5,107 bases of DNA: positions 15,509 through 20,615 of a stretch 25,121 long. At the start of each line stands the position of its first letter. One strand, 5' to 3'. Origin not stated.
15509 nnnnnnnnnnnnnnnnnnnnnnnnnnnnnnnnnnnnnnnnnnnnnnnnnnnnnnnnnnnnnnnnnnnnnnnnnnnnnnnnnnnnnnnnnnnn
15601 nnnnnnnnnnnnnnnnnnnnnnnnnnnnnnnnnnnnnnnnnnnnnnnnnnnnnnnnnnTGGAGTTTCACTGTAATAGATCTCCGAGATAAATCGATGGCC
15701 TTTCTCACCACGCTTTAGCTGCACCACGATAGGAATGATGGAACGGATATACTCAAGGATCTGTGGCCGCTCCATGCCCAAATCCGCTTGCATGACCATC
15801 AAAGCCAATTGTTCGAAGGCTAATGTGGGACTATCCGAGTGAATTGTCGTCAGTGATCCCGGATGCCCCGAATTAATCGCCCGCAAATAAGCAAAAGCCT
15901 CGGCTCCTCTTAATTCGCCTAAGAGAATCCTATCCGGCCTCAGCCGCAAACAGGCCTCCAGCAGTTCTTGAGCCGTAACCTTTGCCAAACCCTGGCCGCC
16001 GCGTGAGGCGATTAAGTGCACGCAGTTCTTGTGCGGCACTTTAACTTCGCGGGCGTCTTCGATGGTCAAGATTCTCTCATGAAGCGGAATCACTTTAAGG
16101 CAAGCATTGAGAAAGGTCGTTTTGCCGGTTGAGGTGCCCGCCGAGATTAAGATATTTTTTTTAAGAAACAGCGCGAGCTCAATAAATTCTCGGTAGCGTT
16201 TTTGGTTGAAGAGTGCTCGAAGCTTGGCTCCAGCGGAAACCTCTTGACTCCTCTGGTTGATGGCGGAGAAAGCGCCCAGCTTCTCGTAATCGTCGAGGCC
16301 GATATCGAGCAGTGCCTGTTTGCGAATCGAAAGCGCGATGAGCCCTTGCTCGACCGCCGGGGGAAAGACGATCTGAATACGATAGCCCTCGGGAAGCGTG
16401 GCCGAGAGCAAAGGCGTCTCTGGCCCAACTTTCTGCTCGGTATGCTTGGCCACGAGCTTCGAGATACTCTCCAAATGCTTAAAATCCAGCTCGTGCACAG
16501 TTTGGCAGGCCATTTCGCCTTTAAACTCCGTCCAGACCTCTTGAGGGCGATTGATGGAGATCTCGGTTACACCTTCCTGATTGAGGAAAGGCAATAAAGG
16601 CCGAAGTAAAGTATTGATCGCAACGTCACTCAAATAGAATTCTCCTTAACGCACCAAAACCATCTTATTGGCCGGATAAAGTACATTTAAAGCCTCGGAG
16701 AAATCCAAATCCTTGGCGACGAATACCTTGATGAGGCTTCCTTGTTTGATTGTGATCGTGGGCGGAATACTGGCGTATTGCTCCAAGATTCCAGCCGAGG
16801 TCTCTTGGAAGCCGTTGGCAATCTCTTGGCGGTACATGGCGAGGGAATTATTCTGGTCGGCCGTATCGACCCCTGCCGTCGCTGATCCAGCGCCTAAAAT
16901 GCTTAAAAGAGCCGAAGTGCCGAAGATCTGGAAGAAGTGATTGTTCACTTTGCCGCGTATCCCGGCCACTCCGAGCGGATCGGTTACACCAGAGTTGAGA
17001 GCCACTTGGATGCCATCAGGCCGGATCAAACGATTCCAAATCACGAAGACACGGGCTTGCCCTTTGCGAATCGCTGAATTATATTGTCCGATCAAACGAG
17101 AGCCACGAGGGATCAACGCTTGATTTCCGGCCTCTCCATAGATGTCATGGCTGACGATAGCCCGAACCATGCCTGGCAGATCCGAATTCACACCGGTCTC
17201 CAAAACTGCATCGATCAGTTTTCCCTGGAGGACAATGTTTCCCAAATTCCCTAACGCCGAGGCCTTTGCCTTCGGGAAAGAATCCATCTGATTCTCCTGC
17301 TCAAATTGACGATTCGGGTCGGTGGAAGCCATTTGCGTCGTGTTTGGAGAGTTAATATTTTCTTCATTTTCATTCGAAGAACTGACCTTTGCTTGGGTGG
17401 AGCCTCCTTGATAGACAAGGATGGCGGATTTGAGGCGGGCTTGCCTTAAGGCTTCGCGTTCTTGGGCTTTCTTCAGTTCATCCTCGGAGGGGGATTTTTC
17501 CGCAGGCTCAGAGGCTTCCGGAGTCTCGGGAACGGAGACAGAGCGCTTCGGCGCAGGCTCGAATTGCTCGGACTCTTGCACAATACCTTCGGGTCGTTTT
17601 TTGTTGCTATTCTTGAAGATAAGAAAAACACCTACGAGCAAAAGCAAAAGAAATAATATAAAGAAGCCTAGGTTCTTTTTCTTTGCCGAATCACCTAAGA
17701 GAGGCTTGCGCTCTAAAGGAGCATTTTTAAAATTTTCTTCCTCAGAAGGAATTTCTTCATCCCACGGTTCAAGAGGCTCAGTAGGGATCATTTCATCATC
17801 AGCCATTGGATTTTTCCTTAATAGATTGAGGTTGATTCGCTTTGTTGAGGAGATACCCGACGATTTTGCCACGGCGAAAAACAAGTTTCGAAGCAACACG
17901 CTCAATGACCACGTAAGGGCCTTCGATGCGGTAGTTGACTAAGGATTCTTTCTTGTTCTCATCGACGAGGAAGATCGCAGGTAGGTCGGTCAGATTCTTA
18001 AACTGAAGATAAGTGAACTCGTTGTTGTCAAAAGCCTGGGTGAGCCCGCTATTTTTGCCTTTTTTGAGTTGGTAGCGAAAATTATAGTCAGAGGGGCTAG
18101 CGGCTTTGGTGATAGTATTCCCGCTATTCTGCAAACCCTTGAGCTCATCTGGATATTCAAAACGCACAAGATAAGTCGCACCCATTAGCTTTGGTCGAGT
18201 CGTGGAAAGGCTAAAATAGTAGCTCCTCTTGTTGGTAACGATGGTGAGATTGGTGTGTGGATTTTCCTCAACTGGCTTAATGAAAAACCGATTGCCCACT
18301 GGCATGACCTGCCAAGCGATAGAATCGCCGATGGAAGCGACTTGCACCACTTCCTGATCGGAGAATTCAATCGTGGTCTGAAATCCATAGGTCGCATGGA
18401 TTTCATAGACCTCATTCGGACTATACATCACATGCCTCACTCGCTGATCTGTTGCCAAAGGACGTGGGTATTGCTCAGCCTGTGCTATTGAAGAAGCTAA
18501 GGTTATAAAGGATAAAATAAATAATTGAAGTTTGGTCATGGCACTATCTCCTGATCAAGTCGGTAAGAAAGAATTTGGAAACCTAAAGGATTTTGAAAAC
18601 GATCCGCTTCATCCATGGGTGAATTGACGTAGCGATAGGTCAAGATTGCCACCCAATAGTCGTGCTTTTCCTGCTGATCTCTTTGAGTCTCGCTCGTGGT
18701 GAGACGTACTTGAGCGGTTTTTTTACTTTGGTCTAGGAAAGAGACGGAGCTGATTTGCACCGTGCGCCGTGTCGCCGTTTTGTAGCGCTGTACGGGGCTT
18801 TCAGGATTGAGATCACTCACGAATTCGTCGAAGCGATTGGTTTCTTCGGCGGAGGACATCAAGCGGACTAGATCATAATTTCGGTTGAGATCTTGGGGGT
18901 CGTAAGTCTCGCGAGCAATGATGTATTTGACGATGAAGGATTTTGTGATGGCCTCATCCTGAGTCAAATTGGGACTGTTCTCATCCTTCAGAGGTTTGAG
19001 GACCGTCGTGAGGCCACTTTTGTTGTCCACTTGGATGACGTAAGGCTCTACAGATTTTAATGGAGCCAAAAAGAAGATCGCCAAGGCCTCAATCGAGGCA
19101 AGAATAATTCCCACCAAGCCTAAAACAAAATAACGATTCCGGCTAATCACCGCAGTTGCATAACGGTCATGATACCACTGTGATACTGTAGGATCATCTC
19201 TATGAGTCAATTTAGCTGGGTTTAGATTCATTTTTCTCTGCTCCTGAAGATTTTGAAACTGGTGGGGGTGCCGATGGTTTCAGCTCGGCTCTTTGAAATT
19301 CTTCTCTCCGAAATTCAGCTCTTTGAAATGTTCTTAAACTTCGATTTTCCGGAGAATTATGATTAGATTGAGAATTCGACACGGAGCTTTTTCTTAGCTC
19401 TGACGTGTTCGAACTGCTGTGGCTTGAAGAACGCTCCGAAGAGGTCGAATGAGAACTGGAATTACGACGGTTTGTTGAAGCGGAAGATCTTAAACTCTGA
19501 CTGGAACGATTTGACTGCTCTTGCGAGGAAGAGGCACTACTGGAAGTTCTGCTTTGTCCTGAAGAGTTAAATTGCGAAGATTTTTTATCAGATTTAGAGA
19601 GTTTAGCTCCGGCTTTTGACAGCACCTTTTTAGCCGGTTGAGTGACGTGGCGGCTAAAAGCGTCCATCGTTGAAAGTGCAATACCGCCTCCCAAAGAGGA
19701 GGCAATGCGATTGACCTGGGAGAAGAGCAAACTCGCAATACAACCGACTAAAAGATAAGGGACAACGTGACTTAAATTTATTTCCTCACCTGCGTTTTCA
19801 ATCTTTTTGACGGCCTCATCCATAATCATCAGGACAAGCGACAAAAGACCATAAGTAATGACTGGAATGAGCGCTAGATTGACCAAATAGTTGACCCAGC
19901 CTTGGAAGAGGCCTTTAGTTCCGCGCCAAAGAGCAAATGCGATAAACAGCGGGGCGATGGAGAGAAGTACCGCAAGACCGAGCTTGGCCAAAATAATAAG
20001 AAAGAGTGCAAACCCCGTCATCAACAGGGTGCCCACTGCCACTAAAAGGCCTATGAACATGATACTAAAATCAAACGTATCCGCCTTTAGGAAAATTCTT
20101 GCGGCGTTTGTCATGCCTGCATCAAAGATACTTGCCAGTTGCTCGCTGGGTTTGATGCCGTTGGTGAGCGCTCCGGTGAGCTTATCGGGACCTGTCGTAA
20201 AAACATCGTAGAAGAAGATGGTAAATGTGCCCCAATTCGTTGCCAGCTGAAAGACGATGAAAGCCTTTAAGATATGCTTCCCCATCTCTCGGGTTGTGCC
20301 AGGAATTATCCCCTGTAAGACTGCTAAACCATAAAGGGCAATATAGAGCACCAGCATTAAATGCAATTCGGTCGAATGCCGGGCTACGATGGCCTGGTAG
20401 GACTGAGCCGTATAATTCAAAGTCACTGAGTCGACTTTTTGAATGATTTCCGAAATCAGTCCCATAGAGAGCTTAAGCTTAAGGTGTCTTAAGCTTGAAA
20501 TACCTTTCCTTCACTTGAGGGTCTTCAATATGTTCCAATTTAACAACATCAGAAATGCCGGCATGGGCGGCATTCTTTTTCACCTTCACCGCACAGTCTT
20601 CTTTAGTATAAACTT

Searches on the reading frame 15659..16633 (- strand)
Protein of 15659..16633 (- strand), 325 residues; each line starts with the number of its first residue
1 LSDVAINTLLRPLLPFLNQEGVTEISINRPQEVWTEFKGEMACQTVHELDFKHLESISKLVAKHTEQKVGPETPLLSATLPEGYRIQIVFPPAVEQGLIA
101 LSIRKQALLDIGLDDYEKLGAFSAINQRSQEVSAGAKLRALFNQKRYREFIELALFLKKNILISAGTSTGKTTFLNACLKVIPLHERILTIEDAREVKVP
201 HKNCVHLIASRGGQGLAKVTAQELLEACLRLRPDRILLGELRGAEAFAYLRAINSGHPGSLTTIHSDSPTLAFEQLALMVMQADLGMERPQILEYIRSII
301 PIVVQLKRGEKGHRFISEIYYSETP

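Call 50: search_protein_families(library=pfam, proteins=[window:15659-16633:-], max_evalue=0.001)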
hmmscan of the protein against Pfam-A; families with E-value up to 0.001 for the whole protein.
window:15659-16633:- (325 aa): 1 family
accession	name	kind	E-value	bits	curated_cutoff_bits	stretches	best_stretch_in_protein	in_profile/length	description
PF00437.27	T2SSE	-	1.2e-29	103.6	24.9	1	14-292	9-265/370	Type II/IV secretion system protein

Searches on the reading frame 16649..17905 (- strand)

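Call 50: search_protein_families(library=pfam, proteins=[window:16649-17905:-], max_evalue=0.001)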
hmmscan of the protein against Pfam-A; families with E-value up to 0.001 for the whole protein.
window:16649-17905:- (419 aa): 1 family
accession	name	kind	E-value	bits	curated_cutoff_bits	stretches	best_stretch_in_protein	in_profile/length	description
PF03743.19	TrbI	-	2.8e-56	190.8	35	1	225-402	2-188/188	Bacterial conjugation TrbI-like protein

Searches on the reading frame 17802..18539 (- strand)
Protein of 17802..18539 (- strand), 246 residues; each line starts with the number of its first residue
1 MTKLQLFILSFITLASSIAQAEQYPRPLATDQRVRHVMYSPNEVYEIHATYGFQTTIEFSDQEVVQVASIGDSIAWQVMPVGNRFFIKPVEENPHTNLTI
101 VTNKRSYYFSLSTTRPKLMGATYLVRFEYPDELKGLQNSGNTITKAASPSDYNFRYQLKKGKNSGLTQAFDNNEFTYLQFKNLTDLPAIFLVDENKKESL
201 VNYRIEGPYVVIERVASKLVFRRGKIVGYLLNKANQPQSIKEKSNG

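Call 50: search_protein_families(library=pfam, proteins=[window:17802-18539:-], max_evalue=0.001)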
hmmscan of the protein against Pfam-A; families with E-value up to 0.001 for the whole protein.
window:17802-18539:- (246 aa): 1 family
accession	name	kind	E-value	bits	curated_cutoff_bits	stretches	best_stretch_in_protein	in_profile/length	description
PF03524.21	CagX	-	2.9e-55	187.6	34.2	1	32-226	1-191/198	Conjugal transfer protein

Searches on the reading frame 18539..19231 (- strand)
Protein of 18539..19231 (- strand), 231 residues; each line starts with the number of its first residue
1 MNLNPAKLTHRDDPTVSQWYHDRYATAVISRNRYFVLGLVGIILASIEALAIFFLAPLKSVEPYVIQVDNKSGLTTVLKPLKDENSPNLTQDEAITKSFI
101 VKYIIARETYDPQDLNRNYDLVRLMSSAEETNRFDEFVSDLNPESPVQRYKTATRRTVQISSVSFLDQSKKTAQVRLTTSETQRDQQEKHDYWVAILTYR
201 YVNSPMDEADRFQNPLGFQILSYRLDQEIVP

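Call 50: search_protein_families(library=pfam, proteins=[window:18539-19231:-], max_evalue=0.001)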
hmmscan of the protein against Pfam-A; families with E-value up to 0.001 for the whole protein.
window:18539-19231:- (231 aa): 1 family
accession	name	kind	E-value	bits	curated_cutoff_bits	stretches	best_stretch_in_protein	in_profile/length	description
PF04335.19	VirB8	-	9.4e-56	189.4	23.2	1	17-228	3-213/213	VirB8 protein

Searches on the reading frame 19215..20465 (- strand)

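Call 50: search_protein_families(library=pfam, proteins=[window:19215-20465:-], max_evalue=0.001)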
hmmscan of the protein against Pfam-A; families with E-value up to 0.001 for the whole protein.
window:19215-20465:- (417 aa): 1 family
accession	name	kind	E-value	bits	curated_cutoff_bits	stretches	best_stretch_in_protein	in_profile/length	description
PF04610.19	TrbL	-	9.3e-38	130.6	25.9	1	38-251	1-215/215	TrbL/VirB6 plasmid conjugal transfer protein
